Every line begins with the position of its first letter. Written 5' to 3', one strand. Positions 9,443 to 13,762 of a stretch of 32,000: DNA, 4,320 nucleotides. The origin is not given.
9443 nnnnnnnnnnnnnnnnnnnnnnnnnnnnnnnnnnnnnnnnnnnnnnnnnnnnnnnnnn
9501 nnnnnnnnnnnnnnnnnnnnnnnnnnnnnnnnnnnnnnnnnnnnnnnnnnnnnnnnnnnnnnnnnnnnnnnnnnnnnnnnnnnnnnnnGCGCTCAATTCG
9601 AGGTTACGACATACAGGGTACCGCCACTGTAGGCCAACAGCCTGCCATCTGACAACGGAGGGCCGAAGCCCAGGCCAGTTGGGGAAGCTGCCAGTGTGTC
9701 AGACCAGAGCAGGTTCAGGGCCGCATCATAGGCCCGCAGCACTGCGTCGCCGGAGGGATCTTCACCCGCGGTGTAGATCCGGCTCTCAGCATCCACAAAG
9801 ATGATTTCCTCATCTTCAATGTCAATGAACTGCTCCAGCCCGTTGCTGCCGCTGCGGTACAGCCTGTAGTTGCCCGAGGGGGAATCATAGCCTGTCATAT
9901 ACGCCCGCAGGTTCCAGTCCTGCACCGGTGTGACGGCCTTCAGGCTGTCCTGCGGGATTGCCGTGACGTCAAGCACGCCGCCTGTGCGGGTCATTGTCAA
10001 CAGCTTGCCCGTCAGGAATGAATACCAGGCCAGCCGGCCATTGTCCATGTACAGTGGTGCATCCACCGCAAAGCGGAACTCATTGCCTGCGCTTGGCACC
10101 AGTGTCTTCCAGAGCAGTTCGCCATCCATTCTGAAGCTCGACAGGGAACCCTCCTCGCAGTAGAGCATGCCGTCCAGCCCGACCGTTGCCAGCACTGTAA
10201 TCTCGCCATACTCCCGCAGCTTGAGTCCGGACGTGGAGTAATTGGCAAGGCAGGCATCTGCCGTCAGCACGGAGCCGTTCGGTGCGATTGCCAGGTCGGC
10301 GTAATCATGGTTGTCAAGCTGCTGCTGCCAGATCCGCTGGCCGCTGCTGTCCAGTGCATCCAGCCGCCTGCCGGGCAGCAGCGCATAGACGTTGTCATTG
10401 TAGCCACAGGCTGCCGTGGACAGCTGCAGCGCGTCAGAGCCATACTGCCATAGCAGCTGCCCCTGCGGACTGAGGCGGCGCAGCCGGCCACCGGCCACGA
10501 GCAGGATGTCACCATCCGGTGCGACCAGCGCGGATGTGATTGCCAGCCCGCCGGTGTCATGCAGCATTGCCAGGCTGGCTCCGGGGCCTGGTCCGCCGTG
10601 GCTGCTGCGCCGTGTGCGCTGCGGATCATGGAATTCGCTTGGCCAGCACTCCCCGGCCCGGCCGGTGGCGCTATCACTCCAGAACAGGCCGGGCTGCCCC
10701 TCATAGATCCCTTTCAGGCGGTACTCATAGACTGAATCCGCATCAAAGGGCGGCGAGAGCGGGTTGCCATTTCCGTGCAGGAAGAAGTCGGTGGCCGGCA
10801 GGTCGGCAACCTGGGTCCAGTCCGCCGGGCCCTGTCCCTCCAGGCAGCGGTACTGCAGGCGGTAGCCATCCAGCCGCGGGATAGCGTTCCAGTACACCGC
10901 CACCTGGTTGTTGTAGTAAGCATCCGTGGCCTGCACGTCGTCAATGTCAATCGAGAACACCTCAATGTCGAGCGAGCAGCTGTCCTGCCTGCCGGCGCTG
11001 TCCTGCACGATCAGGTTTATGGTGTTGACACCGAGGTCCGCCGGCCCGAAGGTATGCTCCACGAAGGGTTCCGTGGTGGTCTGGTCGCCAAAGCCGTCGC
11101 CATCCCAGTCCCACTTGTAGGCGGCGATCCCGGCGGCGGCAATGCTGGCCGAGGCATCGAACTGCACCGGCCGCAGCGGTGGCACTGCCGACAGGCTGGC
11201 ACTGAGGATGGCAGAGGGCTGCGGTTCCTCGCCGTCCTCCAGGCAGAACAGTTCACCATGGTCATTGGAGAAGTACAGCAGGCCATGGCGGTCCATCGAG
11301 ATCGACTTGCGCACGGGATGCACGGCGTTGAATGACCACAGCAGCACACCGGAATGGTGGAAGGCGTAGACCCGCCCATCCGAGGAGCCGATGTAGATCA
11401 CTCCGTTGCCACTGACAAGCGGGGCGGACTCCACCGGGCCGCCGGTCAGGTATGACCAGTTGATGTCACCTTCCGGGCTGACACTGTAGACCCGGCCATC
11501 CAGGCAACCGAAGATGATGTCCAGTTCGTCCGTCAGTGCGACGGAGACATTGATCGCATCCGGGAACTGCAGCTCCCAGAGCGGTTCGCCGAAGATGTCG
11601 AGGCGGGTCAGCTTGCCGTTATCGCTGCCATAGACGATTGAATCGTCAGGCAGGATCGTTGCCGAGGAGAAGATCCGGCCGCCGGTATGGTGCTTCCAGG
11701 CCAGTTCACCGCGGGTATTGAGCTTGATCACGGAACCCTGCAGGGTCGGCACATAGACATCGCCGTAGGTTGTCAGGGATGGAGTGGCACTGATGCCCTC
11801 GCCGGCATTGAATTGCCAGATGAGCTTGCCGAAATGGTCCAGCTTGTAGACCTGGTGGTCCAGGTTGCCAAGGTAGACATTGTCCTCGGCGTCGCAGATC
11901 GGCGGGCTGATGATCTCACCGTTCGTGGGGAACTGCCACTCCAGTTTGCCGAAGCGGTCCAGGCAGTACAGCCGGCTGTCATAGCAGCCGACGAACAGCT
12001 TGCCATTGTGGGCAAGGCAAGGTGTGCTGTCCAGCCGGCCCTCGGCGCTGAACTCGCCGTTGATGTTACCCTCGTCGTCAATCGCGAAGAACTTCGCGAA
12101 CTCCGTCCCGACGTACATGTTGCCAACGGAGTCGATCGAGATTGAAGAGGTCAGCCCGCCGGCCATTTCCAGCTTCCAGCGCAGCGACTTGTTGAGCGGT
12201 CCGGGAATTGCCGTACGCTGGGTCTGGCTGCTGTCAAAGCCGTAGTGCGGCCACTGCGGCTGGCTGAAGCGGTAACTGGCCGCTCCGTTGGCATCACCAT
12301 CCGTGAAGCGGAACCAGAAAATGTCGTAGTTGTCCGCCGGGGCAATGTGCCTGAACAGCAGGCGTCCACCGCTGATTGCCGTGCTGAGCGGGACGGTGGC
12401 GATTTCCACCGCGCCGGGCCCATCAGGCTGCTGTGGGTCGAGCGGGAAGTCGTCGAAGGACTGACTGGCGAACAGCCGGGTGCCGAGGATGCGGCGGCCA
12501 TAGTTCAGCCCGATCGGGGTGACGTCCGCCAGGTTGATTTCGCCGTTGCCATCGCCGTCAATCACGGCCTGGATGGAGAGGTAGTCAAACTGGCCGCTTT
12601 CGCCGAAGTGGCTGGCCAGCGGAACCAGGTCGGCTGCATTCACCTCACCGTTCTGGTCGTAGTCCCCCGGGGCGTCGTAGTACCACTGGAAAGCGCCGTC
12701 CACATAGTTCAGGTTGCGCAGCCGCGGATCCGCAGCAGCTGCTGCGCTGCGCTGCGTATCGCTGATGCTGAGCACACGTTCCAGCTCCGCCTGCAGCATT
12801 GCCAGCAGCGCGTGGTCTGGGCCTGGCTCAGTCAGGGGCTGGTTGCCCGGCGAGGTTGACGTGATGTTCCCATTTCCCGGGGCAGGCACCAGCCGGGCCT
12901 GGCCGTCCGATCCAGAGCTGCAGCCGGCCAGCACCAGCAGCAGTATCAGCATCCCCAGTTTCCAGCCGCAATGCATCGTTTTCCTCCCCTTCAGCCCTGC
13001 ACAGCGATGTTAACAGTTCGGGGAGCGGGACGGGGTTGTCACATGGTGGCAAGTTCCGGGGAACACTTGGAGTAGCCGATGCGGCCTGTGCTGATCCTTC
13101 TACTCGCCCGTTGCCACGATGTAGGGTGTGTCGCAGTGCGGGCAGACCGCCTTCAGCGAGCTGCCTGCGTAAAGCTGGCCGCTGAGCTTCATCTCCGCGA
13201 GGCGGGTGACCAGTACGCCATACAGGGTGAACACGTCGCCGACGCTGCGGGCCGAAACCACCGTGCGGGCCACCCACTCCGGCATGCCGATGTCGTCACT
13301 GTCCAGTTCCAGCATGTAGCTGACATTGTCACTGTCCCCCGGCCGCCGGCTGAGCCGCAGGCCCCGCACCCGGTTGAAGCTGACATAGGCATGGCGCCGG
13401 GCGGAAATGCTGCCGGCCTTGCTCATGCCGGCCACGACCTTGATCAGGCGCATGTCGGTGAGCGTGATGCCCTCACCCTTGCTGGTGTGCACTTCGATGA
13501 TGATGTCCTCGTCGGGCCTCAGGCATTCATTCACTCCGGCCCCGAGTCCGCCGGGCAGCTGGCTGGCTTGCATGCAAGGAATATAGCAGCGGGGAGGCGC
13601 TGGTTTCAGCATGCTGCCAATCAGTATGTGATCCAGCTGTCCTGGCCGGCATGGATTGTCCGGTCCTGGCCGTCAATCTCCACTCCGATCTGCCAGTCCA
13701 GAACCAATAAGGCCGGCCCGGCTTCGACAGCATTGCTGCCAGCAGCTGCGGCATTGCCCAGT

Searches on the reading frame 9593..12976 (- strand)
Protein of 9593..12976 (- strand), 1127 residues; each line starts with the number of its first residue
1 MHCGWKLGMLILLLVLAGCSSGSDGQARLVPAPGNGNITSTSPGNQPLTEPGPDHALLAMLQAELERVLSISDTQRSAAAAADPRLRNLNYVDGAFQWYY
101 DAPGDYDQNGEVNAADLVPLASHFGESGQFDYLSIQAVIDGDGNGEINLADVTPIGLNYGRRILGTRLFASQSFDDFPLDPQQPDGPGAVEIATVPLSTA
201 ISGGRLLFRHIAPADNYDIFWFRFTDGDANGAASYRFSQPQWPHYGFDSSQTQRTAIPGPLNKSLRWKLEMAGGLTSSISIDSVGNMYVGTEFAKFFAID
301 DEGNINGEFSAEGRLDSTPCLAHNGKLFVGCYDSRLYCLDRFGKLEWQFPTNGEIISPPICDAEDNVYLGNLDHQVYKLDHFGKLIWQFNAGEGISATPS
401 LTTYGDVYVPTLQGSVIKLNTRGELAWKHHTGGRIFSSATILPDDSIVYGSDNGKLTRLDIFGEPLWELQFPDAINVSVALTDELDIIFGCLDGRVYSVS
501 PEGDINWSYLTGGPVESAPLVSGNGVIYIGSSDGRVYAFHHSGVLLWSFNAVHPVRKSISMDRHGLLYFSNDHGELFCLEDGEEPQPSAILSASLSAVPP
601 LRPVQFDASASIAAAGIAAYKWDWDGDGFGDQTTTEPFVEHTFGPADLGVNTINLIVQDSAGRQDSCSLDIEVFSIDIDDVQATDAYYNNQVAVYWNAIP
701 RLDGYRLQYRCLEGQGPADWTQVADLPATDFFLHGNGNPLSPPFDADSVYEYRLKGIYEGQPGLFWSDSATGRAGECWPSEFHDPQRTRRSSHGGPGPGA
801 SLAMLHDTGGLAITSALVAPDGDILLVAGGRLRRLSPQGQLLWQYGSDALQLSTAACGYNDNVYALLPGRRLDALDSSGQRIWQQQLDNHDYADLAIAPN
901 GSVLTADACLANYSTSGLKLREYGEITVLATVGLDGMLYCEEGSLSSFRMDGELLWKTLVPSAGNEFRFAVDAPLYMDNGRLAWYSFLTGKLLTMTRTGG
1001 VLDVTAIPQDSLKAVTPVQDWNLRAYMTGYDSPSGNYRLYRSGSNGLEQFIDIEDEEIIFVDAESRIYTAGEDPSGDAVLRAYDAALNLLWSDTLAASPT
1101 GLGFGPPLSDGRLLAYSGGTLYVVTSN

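Call 7: search_protein_families(library=pfam, proteins=[window:9593-12976:-], max_evalue=0.1)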
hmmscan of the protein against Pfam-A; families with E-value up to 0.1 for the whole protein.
window:9593-12976:- (1127 aa): 6 families
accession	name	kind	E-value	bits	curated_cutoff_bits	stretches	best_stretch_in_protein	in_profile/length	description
PF13570.13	Beta-prop_ACSF4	-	2.3e-51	175.6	133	2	286-499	21-241/329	Beta-alanine-activating enzyme, beta-propeller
PF13360.13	PQQ_2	-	4.4e-31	108.8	27.6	5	374-580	3-223/233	Outer membrane protein assembly factor BamB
PF25292.1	Beta-prop_CGLA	-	8.2e-13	48.9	26.8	2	328-387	48-110/316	Lambda-carrageenase beta-propeller domain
PF18911.6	PKD_4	-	1e-06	29.1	27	1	598-667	14-78/85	PKD domain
PF07494.17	Reg_prop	-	0.0018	18.7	20.4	0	277-292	8-23/24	Two component regulator propeller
PF00404.24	Dockerin_1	-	0.024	15.3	22.9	1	103-152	1-49/57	Dockerin type I domain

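Call 76: search_protein_families(library=ncbifam, proteins=[window:9593-12976:-], max_evalue=0.1)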
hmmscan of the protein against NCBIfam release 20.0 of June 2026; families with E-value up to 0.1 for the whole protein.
window:9593-12976:- (1127 aa): 4 families
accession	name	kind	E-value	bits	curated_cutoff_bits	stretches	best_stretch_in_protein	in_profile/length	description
TIGR03300.1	assembly_YfgL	equivalog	3.4e-25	88.5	285.2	3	444-554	65-176/377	outer membrane protein assembly factor BamB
NF053615.1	SerThrKinAfsKStmc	equivalog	2.5e-16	59.5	1300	2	284-401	664-782/809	protein serine/threonine kinase AfsK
NF008351.0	PRK11138.1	equivalog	4.5e-14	51.7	423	3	321-380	117-176/394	outer membrane protein assembly factor BamB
TIGR03075.1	PQQ_enz_alc_DH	subfamily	5.8e-08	31.8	480.05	0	319-392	64-149/530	PQQ-dependent dehydrogenase, methanol/ethanol family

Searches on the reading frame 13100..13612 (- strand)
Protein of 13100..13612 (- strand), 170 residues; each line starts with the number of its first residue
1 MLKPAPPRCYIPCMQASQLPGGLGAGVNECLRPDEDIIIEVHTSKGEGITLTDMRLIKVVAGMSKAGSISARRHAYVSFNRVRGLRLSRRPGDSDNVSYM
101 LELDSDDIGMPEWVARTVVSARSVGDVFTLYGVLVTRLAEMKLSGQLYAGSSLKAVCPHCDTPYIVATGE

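Call 10: search_protein_families(library=pfam, proteins=[window:13100-13612:-], max_evalue=0.01)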
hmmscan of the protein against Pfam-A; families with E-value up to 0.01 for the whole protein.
window:13100-13612:- (170 aa): 0 families

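Call 76: search_protein_families(library=ncbifam, proteins=[window:13100-13612:-], max_evalue=0.1)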
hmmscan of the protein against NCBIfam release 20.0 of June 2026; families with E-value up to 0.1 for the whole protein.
window:13100-13612:- (170 aa): 1 family
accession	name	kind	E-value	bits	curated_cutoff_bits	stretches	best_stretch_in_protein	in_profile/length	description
TIGR02098.1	MJ0042_CXXC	domain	0.052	13.2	20.9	1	155-166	3-14/38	MJ0042-type zinc finger domain-containing protein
